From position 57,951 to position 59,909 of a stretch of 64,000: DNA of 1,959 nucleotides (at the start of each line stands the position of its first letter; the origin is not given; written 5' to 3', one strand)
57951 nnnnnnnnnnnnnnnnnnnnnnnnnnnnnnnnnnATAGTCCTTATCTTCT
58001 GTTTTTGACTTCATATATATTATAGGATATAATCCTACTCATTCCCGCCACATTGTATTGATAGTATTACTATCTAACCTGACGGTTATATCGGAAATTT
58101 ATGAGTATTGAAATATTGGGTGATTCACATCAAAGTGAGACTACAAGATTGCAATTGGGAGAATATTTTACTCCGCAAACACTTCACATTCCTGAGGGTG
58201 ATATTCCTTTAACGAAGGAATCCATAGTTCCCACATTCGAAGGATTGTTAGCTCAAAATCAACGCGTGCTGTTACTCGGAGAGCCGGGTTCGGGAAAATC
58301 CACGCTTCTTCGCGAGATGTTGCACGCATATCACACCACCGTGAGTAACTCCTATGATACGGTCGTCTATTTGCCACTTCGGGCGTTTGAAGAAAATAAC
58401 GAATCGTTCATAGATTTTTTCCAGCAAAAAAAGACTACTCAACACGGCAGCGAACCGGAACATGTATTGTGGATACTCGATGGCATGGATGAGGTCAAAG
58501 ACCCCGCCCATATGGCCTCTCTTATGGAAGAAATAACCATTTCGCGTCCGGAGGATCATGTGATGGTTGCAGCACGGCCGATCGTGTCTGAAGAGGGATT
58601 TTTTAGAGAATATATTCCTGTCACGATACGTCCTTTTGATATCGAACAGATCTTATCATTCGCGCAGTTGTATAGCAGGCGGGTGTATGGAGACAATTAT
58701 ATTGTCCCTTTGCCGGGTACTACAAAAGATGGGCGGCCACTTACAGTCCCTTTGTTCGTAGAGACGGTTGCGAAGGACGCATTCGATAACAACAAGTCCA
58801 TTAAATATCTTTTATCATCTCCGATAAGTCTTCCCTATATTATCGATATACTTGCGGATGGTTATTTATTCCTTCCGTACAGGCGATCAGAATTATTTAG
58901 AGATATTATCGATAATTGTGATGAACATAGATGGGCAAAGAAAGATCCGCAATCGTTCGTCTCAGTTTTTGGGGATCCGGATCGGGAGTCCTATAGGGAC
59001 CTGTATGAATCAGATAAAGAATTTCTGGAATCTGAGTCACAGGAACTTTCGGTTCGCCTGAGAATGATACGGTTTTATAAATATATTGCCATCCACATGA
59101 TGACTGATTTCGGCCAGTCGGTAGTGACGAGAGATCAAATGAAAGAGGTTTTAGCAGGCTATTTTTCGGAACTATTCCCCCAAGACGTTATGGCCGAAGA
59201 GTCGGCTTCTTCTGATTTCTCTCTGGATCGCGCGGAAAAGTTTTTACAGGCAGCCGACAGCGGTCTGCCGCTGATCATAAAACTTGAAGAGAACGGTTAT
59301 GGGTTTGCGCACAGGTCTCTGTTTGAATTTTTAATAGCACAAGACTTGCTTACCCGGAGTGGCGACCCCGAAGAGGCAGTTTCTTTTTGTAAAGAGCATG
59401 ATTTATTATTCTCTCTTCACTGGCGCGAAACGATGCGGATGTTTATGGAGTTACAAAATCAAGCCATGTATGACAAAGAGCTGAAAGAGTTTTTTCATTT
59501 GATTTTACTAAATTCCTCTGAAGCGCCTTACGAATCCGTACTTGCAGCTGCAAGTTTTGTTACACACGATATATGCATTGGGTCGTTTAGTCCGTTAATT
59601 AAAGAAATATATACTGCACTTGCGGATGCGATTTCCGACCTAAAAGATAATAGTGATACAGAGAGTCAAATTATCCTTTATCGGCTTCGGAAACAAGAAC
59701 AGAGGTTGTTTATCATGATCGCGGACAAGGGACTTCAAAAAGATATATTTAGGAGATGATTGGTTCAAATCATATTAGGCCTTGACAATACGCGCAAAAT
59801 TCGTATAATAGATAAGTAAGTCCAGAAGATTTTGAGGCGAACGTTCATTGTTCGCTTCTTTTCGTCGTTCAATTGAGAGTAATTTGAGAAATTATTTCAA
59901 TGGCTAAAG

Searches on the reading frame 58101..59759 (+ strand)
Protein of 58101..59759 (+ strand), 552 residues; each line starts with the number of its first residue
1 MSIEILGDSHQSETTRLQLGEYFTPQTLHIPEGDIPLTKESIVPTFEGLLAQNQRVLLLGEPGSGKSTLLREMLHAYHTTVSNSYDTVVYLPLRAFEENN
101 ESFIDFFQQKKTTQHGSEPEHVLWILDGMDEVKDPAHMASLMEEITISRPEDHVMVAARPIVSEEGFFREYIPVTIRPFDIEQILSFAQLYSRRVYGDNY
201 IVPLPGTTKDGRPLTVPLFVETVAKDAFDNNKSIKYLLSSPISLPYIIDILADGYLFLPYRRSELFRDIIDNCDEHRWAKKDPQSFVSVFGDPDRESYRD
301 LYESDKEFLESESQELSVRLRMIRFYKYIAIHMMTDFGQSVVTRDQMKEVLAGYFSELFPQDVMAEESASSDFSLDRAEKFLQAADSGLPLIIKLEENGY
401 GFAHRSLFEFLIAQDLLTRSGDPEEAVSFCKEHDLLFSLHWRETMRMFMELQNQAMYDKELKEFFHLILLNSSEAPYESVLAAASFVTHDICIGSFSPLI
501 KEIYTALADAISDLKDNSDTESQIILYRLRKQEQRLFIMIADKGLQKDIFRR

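Call 3: search_protein_families(library=pfam, proteins=[window:58101-59759:+], max_evalue=0.1)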
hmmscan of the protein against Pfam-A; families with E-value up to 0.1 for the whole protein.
window:58101-59759:+ (552 aa): 27 families (the best 25 are shown)
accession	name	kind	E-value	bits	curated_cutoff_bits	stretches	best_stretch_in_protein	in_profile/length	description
PF05729.18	NACHT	-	5.9e-11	42.9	26.7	1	55-185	2-157/167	NACHT domain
PF24883.2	NPHP3_N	-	1.6e-06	28.9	24.8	1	112-156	116-161/164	Nephrocystin 3, N-terminal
PF13191.12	AAA_16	-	1.8e-05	25.8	32.6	1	54-95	25-68/167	AAA ATPase domain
PF20720.3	nSTAND3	-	0.00011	22.4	27.2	1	49-85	13-46/155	Novel STAND NTPase 3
PF13401.12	AAA_22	-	0.00015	22.5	27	1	56-114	8-62/130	AAA domain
PF00005.33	ABC_tran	-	0.00036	21.6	25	1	50-80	8-38/137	ABC transporter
PF07728.20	AAA_5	-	0.00088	19.7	22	1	56-78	2-24/139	AAA domain (dynein-related subfamily)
PF00503.26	G-alpha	-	0.001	18.7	48.8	1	53-84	21-52/333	G-protein alpha subunit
PF25199.1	nSTAND_NTPase5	-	0.0047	17.2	34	1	55-100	43-85/145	Novel STAND NTPase 5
PF00931.28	NB-ARC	-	0.0061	16.3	23.5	1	54-91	19-55/248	NB-ARC domain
PF13173.12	AAA_14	-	0.0072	16.8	27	1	54-134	3-76/129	AAA domain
PF13555.12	AAA_29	-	0.0085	16.3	27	1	54-70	23-39/61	P-loop containing region of AAA domain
PF12775.13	AAA_7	-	0.0099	15.9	25.8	1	47-79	27-59/181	P-loop containing dynein motor region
PF01926.29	MMR_HSR1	-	0.012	16.2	21.9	1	55-86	1-31/113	50S ribosome-binding GTPase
PF13479.12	AAA_24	-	0.015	15.6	27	1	53-99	2-47/195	AAA domain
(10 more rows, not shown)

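Call 4: search_protein_families(library=padloc, proteins=[window:58101-59759:+], max_evalue=0.1)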
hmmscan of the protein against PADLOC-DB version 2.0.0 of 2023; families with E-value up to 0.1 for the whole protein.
window:58101-59759:+ (552 aa): 2 families
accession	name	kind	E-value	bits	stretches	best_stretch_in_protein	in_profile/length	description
PDLC04140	mad8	-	0.00033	18.3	1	50-76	24-50/314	mads_8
PDLC02911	VakA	-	0.025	13.1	1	53-112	2-57/163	-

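Call 5: search_protein_families(library=ncbifam, proteins=[window:58101-59759:+], max_evalue=0.1)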
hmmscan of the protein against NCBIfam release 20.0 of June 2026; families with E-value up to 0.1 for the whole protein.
window:58101-59759:+ (552 aa): 14 families
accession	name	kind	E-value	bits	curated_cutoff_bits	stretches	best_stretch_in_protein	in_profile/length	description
NF000355.4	ribo_prot_ABC_F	equivalog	1.5e-05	24.1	380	1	50-118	336-408/499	ribosomal protection-like ABC-F family protein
NF058535.1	antiphage_EruA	equivalog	0.00014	20.1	1000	1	48-105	19-75/1318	NACHT domain-containing antiphage protein EruA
TIGR03420.1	DnaA_homol_Hda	equivalog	0.0064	16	194.8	1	52-108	37-89/226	DnaA regulatory inactivator Hda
TIGR00956.1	3a01205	subfamily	0.007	14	1959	1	39-79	73-113/1394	pleiotropic drug resistance family protein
NF006743.0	PRK09270.1-2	equivalog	0.027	13.5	227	1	37-78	10-53/217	nucleoside/nucleotide kinase family protein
TIGR02324.1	CP_lyasePhnL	equivalog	0.033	13.6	256.3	1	52-80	33-61/224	phosphonate C-P lyase system protein PhnL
NF005994.0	PRK08118.1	equivalog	0.039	14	215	1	54-82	2-30/172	DNA topology modulation protein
TIGR00231.1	small_GTP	domain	0.04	13.7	42.5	1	54-84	4-34/164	GTP-binding protein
NF050005.1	ABC_ATPase_Uup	equivalog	0.051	11.8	900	1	38-78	330-370/636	ATP-binding cassette ATPase Uup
NF041774.1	tung_ATPbind_TupC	equivalog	0.066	12.2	400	0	53-75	26-48/319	tungstate ABC transporter ATP-binding protein TupC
NF008364.0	PRK11160.1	equivalog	0.08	11.5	630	0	45-79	358-392/575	heme ABC transporter ATP-binding protein/permease CydC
NF007879.0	PRK10584.1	equivalog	0.083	12.6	336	0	41-71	24-54/228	putative ABC transporter ATP-binding protein YbbA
TIGR03925.1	T7SS_EccC_b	equivalog_domain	0.09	11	346.55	0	50-83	358-391/564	type VII secretion protein EccCb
TIGR00764.1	lon_rel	equivalog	0.092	11.3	516.6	0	42-75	26-59/608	ATP-dependent protease LonB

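Call 10: find_homologous_proteins(query=window:58101-59759:+)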
Query window:58101-59759:+ (552 aa): 3 proteins with E <= 0.001 among 8000 candidates.
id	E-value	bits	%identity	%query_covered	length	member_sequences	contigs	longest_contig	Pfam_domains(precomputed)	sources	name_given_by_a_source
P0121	0.0e+0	1238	100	100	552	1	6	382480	PF24883.3,PF05729.19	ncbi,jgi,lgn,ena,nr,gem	ncbi:MAG TPA: NACHT domain-containing protein [Patescibacteria group bacterium]|nr:NACHT domain-cont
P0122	1.1e-205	703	61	96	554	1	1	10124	PF24883.3,PF05729.19,PF13401.13,PF20720.4,PF13191.13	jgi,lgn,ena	-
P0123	5.3e-159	548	49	99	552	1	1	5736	PF24883.3,PF05729.19,PF13401.13,PF13191.13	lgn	-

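Call 11: find_encoding_contigs(protein=P0122, flank=6000, max_places=3)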
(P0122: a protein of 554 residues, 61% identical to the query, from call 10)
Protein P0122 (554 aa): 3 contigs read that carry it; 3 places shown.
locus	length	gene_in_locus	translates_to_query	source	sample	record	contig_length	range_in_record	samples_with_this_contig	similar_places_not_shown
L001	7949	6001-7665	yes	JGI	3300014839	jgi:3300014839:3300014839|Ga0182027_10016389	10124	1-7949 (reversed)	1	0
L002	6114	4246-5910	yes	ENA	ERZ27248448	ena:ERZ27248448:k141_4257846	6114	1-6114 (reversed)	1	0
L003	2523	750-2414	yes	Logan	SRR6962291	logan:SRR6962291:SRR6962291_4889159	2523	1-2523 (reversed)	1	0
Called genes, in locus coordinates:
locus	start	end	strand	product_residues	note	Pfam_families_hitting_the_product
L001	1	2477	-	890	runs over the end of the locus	PF02629:CoA_binding, PF13380:CoA_binding_2, PF13607:Succ_CoA_lig, PF19045:Ligase_CoA_2, PF13549:ATP-grasp_5, PF13302:Acetyltransf_3, PF00583:Acetyltransf_1, PF13508:Acetyltransf_7 (weak)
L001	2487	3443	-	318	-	PF00850:Hist_deacetyl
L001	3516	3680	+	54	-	-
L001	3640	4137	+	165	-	-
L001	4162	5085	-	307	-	PF13480:Acetyltransf_6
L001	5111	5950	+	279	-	PF01930:Cas_Cas4 (faint), PF12705:PDDEXK_1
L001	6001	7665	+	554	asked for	PF13191:AAA_16 (faint), PF13401:AAA_22 (weak), PF20720:nSTAND3 (faint), PF24883:NPHP3_N (faint), PF05729:NACHT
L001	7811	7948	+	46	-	?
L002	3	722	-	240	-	?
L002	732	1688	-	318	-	PF00850:Hist_deacetyl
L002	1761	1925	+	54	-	-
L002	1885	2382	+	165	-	-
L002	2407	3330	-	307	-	PF13480:Acetyltransf_6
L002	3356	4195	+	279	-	PF01930:Cas_Cas4 (faint), PF12705:PDDEXK_1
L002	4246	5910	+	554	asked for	PF13191:AAA_16 (faint), PF13401:AAA_22 (weak), PF20720:nSTAND3 (faint), PF24883:NPHP3_N (faint), PF05729:NACHT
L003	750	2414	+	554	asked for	PF13191:AAA_16 (faint), PF13401:AAA_22 (weak), PF20720:nSTAND3 (faint), PF24883:NPHP3_N (faint), PF05729:NACHT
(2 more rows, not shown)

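Call 12: find_encoding_contigs(protein=P0123, flank=6000, max_places=3)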
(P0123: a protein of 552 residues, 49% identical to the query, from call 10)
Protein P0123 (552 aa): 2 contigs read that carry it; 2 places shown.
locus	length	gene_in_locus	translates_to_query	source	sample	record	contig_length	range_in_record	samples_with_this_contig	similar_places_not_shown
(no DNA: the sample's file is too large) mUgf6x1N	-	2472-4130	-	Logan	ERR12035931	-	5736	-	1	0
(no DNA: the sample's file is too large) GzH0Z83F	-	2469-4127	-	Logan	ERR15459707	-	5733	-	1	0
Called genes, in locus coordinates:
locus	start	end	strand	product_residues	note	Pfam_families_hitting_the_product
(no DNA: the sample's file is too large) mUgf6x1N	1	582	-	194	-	?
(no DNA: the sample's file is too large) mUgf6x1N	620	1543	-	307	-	PF13480:Acetyltransf_6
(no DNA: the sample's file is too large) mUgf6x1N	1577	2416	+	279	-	PF12705:PDDEXK_1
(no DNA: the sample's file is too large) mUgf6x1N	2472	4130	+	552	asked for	PF13191:AAA_16 (weak), PF13401:AAA_22 (weak), PF24883:NPHP3_N (faint), PF05729:NACHT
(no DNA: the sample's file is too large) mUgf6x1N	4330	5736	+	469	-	?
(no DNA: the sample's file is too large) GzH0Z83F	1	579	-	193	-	?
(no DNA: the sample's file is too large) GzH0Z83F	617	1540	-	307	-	PF13480:Acetyltransf_6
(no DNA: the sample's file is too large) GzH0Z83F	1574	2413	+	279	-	PF12705:PDDEXK_1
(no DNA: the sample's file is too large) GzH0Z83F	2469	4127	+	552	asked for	PF13191:AAA_16 (weak), PF13401:AAA_22 (weak), PF24883:NPHP3_N (faint), PF05729:NACHT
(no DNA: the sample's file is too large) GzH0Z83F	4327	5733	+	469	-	?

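Call 17: search_solved_structures(query=A1, max_evalue=1)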
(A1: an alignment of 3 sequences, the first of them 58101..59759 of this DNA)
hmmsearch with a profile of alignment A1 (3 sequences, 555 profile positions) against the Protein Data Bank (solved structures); distinct sequences matched with E-value up to 1: 35.
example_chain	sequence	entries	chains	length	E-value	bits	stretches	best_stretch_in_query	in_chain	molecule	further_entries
4zpx_A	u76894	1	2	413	0.0013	20.4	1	22-74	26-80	ATP-dependent protease Lon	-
8j07_n9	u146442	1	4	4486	0.0017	20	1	44-80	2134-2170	Dynein axonemal heavy chain 9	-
3k1j_A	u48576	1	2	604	0.0022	19.6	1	22-74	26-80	ATP-dependent protease Lon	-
9nlj_U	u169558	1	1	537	0.0038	18.9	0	14-82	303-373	Uup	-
6uk1_A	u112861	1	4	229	0.012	17.2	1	43-91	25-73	Cystic fibrosis transmembrane conductance regulator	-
3gd7_A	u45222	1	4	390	0.014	17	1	43-91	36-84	Fusion complex of Cystic fibrosis transmembrane conductance regulator, residues 1193-1427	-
2ihy_A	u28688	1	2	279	0.035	15.7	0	41-84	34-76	ABC transporter, ATP-binding protein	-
7wge_A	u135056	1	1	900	0.064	14.8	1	55-131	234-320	NACHT, LRR and PYD domains-containing protein 1, N-terminus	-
6x6c_E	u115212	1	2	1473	0.071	14.7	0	55-131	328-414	NACHT, LRR and PYD domains-containing protein 1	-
9l4j_A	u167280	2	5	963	0.072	14.6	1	54-132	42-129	Isoform 4 of NACHT, LRR and PYD domains-containing protein 5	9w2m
7crw_A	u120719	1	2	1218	0.075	14.6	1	55-131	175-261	NLR family protein 1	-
8h93_A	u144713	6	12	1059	0.078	14.5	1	53-132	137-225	NACHT, LRR and PYD domains-containing protein 5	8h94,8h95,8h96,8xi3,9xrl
9l4l_D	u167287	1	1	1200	0.08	14.5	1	55-132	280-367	NACHT, LRR and PYD domains-containing protein 5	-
12dl_GB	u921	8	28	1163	0.09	14.3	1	53-132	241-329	NACHT, LRR and PYD domains-containing protein 5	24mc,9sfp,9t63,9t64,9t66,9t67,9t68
8v7z_A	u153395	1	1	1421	0.093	14.3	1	43-90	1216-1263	Cystic fibrosis transmembrane conductance regulator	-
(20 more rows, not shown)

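Call 29: search_protein_representatives(alignment_id=A1)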
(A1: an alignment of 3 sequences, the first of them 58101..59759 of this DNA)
Query: 3 sequences, 555 profile positions. Proteins with E-value up to 0.001 (for the whole library): 2204; up to 1e-10: 34; up to 1e-30: 4. The best 150 are listed.
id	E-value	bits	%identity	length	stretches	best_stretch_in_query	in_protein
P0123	0.0e+00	1053.6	-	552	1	1-554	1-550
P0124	4.3e-142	490.8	-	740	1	1-553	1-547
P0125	7.8e-55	202.7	-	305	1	244-548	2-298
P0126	1.3e-34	136.0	-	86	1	470-555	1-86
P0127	7.6e-16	74.0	-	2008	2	55-196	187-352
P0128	4.0e-15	71.6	-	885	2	41-213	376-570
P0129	3.3e-13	65.3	-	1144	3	110-262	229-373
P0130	5.2e-13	64.7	-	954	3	46-271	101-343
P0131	9.1e-13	63.9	-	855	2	52-272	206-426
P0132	1.0e-12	63.7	-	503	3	56-194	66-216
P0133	1.1e-12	63.6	-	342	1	47-199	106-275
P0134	1.1e-12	63.6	-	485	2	55-200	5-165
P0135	1.7e-12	63.0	-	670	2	46-270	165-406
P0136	1.7e-12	63.0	-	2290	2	50-192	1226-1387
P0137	2.9e-12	62.2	-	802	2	38-192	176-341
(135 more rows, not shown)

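Call 32: search_protein_families(library=pfam, proteins=[P0124], max_evalue=1)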
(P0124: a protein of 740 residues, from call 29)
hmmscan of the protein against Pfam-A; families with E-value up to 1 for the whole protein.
P0124 (740 aa): 33 families (the best 25 are shown)
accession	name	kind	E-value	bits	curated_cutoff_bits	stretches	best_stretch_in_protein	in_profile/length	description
PF05729.18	NACHT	-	5.9e-11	42.9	26.7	1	54-190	1-164/167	NACHT domain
PF24883.2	NPHP3_N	-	1.5e-06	28.9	24.8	1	99-145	103-151/164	Nephrocystin 3, N-terminal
PF20720.3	nSTAND3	-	3.7e-05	23.9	27.2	1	50-83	14-47/155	Novel STAND NTPase 3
PF13401.12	AAA_22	-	0.00013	22.7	27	1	56-111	8-57/130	AAA domain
PF13191.12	AAA_16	-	0.0002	22.3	32.6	1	51-110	22-84/167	AAA ATPase domain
PF00005.33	ABC_tran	-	0.003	18.6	25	1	53-83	11-41/137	ABC transporter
PF12775.13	AAA_7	-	0.0033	17.4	25.8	1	45-81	25-61/181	P-loop containing dynein motor region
PF01926.29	MMR_HSR1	-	0.0066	17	21.9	1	55-95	1-40/113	50S ribosome-binding GTPase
PF00503.26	G-alpha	-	0.0088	15.7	48.8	1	53-82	21-50/333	G-protein alpha subunit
PF14532.12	Sigma54_activ_2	-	0.0098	16.6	25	1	44-104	12-73/138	Sigma-54 interaction domain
PF01580.24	FtsK_SpoIIIE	-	0.016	15.1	24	1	52-74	38-60/221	FtsK/SpoIIIE family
PF03193.22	RsgA_GTPase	-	0.017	15.4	30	1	37-78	91-131/174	RsgA GTPase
PF18751.7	Ploopntkinase3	-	0.017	15.1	27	1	52-81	2-31/187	P-loop Nucleotide Kinase3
PF13671.12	AAA_33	-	0.018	15.8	27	1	56-76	2-24/143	AAA domain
PF13173.12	AAA_14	-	0.021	15.2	27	1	54-142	3-86/129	AAA domain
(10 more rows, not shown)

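Call 33: find_encoding_contigs(protein=P0124, flank=8000, max_places=4)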
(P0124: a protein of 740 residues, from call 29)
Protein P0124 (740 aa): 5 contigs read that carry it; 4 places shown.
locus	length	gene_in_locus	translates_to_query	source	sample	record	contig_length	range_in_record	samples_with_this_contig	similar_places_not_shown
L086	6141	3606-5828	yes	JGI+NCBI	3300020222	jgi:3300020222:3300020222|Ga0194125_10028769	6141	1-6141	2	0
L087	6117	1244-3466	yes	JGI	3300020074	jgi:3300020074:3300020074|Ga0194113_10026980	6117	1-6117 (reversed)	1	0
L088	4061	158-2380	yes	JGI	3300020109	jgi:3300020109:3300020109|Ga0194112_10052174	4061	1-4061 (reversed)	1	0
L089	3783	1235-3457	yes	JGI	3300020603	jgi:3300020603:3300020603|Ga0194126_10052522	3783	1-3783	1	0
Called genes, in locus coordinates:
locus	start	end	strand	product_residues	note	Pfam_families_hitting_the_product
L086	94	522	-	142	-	PF04480:DUF559, PF18741:MTES_1575 (weak)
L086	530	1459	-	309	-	PF01256:Carb_kinase, PF02110:HK (weak)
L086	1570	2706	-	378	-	PF02463:SMC_N, PF13175:AAA_15, PF13476:AAA_23, PF13304:AAA_21 (weak)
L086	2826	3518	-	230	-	PF00696:AA_kinase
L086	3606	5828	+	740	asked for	PF24883:NPHP3_N (faint), PF05729:NACHT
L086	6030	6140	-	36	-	?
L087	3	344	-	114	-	?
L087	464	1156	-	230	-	PF00696:AA_kinase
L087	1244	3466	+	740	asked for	PF24883:NPHP3_N (faint), PF05729:NACHT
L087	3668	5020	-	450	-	PF14706:Tnp_DNA_bind, PF01609:DDE_Tnp_1, PF02281:Dimer_Tnp_Tn5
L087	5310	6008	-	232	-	-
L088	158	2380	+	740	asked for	PF24883:NPHP3_N (faint), PF05729:NACHT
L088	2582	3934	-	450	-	PF14706:Tnp_DNA_bind, PF01609:DDE_Tnp_1, PF02281:Dimer_Tnp_Tn5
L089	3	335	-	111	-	?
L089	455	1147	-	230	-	PF00696:AA_kinase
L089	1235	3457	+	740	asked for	PF24883:NPHP3_N (faint), PF05729:NACHT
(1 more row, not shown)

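Call 35: predict_structure(alignment_id=A1)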
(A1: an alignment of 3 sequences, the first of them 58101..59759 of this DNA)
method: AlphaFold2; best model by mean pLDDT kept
length: 552 residues; sequences in the alignment: 3
mean_pLDDT: 64.7   pTM: 0.56
mean pLDDT of the five models: 64.7, 59.5, 56.2, 55.4, 54.9
residues with pLDDT >= 90: 50; 70-90: 192; 50-70: 176; < 50: 134
segments of 3 or more residues with pLDDT < 50: 1-37, 113-116, 161-174, 194-197, 220-260, 292-316
pLDDT, mean of each block of 10 residues (from residue 1): 20 22 31 41 59 62 58 65 66 67 68 54 75 63 71 70 35 50 55 50 53 53 45 39 38 38 60 56 71 43 38 47 81 82 91 88 76 91 82 72 73 80 86 76 80 84 90 72 86 90 92 76 77 83 85 64
secondary structure, 60 per line:
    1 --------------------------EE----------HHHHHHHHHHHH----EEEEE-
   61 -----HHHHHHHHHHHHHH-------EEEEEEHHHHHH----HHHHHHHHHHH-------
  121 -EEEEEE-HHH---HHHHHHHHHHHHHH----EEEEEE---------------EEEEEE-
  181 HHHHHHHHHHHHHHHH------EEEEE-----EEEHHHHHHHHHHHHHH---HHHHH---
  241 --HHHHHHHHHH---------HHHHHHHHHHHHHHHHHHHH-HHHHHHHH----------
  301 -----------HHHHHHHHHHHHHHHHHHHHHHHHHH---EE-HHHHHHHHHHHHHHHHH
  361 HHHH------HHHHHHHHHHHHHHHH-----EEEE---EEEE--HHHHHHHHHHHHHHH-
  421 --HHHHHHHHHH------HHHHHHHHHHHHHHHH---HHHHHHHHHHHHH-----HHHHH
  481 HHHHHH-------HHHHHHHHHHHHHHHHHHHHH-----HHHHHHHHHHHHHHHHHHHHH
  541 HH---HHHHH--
elements in order: H39-50 E55-59 H66-79 E87-92 H93-98 H103-113 E122-127 H135-148 E153-158 E174-179 H181-196 E203-207 E213-215 H216-229 H233-237 H243-252 H262-281 H283-290 H312-337 H344-364 H371-386 E392-395 E399-402 H405-419 H423-432 H439-454 H458-470 H476-486 H494-514 H520-542 H546-550
